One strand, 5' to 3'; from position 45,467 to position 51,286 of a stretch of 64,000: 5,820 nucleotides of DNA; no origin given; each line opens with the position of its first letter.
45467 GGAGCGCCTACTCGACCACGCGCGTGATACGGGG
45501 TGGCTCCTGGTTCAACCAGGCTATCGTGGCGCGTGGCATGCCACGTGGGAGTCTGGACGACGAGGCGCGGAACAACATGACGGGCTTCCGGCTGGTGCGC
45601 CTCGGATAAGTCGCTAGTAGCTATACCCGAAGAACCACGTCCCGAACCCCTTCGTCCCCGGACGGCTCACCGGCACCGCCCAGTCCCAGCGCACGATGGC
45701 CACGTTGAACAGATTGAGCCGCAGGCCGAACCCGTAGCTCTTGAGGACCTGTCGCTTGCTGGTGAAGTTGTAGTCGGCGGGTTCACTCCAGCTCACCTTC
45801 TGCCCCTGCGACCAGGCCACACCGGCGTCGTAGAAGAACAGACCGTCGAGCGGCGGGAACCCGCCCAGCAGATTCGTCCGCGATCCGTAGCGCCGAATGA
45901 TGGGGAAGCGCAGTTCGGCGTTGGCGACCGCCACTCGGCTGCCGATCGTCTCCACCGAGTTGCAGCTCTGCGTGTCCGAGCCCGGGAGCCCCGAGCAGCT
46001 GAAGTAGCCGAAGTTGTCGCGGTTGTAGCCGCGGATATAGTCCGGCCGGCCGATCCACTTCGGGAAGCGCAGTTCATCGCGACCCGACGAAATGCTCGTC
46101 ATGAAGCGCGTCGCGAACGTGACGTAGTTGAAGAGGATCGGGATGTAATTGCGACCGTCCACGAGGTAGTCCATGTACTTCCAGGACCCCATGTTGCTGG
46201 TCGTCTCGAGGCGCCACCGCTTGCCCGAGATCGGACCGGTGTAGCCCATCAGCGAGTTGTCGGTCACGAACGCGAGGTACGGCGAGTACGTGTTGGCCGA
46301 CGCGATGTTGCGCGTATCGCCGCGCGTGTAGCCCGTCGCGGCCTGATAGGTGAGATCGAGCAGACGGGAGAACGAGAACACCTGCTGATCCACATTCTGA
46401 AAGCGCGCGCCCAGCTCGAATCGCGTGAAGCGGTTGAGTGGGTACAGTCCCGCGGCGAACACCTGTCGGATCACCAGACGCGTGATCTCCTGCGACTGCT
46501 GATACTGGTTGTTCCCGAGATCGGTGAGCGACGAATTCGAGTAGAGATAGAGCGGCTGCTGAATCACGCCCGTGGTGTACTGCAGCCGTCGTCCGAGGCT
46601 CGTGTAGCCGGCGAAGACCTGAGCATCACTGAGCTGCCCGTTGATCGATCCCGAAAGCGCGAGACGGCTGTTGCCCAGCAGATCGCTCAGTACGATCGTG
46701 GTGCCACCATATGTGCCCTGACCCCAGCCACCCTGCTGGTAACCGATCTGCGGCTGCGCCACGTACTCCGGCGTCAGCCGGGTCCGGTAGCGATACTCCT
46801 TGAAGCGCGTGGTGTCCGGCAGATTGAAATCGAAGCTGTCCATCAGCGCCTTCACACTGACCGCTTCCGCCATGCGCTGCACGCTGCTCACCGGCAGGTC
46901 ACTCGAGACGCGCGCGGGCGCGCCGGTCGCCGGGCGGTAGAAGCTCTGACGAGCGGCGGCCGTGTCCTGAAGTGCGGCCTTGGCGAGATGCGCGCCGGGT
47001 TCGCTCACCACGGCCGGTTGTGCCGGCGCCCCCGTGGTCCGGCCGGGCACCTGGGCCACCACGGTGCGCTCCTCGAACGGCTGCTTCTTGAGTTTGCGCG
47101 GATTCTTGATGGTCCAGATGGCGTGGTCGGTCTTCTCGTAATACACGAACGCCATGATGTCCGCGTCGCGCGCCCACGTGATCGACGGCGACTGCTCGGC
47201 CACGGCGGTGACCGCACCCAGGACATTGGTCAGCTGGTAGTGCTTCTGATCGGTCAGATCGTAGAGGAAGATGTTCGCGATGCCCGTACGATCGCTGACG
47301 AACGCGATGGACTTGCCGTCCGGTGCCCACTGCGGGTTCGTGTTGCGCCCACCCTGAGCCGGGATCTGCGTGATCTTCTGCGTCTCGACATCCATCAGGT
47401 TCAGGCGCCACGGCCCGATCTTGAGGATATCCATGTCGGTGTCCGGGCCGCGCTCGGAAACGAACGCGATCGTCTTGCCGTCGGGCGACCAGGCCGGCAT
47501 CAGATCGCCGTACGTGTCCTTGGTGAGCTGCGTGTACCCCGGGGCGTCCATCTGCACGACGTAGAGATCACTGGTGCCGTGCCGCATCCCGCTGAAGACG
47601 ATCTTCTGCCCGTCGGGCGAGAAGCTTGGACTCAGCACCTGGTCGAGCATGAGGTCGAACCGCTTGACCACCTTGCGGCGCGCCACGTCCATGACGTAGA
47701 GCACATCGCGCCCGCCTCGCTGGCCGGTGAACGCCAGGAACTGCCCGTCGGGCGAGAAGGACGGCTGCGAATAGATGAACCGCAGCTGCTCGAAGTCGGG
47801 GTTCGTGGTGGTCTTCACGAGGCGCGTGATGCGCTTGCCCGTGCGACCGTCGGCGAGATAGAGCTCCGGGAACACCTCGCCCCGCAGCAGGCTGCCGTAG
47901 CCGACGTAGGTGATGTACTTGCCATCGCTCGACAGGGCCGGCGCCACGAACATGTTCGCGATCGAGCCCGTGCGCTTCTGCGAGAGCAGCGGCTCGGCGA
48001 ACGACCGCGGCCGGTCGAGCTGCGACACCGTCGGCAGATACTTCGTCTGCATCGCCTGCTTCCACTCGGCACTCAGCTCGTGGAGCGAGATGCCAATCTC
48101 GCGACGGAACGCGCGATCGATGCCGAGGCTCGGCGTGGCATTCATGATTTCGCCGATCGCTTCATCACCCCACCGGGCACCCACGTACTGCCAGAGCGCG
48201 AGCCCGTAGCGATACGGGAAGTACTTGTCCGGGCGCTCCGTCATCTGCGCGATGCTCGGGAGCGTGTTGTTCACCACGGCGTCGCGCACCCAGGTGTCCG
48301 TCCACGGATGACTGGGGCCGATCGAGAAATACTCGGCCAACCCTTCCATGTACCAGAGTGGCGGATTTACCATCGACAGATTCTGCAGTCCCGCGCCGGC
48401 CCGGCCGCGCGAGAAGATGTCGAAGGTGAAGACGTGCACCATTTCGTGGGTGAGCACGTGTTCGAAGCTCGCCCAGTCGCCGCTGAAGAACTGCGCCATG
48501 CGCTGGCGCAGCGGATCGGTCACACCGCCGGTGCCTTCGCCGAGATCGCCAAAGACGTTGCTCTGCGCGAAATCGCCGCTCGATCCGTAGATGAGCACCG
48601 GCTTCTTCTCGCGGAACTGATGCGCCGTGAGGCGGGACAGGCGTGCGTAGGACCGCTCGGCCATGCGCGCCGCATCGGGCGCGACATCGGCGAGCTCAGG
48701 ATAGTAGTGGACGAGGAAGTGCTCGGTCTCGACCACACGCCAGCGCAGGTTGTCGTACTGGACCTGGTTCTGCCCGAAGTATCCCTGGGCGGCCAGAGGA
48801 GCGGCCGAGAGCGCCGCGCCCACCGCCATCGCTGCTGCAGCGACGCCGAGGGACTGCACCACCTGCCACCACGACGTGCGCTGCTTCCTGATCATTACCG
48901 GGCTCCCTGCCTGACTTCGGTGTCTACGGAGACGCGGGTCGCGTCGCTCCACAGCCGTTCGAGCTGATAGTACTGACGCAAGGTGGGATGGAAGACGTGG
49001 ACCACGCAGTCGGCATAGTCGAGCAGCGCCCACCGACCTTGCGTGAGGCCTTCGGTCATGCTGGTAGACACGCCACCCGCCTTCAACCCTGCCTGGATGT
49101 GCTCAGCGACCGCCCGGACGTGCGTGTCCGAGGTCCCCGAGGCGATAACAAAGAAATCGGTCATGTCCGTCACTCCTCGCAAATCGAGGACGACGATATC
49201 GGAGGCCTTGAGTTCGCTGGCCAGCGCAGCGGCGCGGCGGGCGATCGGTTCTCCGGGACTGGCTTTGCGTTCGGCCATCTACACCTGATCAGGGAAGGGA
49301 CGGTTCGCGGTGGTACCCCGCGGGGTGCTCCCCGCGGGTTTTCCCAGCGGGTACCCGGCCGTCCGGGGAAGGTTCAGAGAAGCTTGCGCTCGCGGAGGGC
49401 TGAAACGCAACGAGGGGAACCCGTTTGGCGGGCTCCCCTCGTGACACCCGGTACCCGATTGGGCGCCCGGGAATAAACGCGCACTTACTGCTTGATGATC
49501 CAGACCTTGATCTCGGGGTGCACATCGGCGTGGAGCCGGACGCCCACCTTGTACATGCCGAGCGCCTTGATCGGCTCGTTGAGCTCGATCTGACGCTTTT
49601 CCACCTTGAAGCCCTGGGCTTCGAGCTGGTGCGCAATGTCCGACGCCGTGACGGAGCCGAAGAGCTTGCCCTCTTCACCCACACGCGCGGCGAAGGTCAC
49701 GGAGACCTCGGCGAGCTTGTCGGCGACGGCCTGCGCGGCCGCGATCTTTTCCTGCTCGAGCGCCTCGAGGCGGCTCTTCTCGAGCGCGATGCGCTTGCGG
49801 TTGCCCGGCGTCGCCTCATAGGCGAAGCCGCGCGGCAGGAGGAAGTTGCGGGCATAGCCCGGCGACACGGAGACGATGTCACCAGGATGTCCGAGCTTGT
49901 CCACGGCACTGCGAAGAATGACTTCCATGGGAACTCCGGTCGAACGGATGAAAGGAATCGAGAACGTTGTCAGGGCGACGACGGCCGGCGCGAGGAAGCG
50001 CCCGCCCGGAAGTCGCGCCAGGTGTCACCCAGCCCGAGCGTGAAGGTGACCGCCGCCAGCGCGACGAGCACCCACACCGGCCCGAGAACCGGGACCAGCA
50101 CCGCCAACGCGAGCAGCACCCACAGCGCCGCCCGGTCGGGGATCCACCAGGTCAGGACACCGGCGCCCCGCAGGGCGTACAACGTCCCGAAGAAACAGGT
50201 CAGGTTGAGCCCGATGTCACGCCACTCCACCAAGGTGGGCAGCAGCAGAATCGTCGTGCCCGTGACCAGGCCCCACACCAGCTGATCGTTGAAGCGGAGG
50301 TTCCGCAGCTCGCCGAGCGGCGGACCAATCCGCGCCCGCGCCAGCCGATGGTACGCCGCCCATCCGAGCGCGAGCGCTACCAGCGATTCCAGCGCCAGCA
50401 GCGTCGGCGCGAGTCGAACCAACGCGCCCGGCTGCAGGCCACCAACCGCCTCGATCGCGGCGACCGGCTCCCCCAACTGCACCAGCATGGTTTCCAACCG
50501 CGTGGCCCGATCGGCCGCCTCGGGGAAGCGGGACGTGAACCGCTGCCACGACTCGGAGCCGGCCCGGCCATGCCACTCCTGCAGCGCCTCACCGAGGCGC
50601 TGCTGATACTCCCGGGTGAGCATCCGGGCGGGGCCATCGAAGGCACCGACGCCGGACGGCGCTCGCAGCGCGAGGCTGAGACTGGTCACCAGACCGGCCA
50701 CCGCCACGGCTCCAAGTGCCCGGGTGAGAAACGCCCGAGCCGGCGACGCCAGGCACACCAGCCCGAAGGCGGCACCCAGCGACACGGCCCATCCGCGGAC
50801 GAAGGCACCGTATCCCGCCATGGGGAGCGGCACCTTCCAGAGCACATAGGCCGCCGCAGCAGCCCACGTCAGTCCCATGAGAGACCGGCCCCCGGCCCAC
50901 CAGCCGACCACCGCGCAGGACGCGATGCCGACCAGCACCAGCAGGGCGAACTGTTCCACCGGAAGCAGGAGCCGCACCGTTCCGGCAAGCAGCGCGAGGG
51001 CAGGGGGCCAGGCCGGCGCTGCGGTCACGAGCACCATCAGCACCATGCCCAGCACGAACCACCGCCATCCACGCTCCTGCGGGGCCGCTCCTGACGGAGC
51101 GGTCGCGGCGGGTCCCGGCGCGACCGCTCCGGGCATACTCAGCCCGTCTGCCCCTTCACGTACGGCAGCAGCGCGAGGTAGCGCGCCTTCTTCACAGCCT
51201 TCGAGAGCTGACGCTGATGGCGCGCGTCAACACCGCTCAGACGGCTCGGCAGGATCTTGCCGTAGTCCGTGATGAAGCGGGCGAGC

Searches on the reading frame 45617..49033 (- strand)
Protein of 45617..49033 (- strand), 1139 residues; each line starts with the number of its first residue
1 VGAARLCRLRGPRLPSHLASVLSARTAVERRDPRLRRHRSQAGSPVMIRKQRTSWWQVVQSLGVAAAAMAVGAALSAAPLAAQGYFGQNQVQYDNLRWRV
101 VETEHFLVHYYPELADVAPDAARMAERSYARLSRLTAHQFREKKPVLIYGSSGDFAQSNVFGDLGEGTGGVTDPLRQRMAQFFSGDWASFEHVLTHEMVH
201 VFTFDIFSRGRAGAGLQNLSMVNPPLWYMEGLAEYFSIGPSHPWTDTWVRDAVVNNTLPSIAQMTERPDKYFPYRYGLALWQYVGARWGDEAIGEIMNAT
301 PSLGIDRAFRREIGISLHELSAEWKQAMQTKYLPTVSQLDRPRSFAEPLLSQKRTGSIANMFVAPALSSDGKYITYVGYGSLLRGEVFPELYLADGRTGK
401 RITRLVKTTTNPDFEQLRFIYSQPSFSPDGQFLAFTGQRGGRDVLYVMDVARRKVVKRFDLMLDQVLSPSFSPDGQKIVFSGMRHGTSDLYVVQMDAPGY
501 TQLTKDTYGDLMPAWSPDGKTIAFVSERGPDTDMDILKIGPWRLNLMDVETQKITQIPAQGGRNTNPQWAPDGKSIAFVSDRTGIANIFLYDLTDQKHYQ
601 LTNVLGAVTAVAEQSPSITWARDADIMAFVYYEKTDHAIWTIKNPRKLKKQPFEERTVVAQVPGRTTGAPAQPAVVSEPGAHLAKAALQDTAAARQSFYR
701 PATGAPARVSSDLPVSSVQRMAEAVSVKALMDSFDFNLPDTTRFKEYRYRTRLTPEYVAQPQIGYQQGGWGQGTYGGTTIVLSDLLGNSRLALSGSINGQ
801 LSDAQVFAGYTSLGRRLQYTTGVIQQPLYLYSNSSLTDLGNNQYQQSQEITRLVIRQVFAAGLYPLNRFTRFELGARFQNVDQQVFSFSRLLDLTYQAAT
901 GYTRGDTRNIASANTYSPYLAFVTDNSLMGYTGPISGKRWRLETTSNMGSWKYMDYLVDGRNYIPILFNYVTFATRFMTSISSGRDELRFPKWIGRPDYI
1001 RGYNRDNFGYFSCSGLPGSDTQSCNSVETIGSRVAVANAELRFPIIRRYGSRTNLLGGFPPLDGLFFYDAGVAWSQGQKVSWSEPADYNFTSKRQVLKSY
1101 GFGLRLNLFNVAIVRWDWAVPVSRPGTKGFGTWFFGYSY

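Call 15: search_protein_families(library=pfam, proteins=[window:45617-49033:-], max_evalue=0.001)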
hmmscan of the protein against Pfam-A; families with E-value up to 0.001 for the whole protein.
window:45617-49033:- (1139 aa): 5 families
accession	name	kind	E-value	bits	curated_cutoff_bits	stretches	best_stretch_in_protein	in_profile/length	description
PF07676.18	PD40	-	3.2e-38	129.3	20.9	4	502-536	3-36/38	WD40-like Beta Propeller Repeat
PF25174.1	Beta-prop_THOC3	-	3.1e-10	40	305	0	425-526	95-190/272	THOC3 beta-propeller domain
PF00930.27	DPPIV_N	-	8.5e-10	38.3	22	1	546-603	27-80/354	Dipeptidyl peptidase IV (DPP IV) N-terminal region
PF14583.12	Pectate_lyase22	-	3.9e-08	32.9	30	0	540-612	58-132/386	Oligogalacturonate lyase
PF13485.12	Peptidase_MA_2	-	0.00047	20.5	32.4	0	125-328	2-199/201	Peptidase MA superfamily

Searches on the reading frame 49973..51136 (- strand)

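Call 48: search_protein_families(library=pfam, proteins=[window:49973-51136:-], max_evalue=0.01)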
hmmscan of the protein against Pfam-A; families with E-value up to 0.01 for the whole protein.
window:49973-51136:- (388 aa): 1 family
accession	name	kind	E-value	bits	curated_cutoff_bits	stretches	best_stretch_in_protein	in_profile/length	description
PF09991.14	DUF2232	-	1.5e-06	28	27.8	1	217-360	132-284/290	Predicted membrane protein (DUF2232)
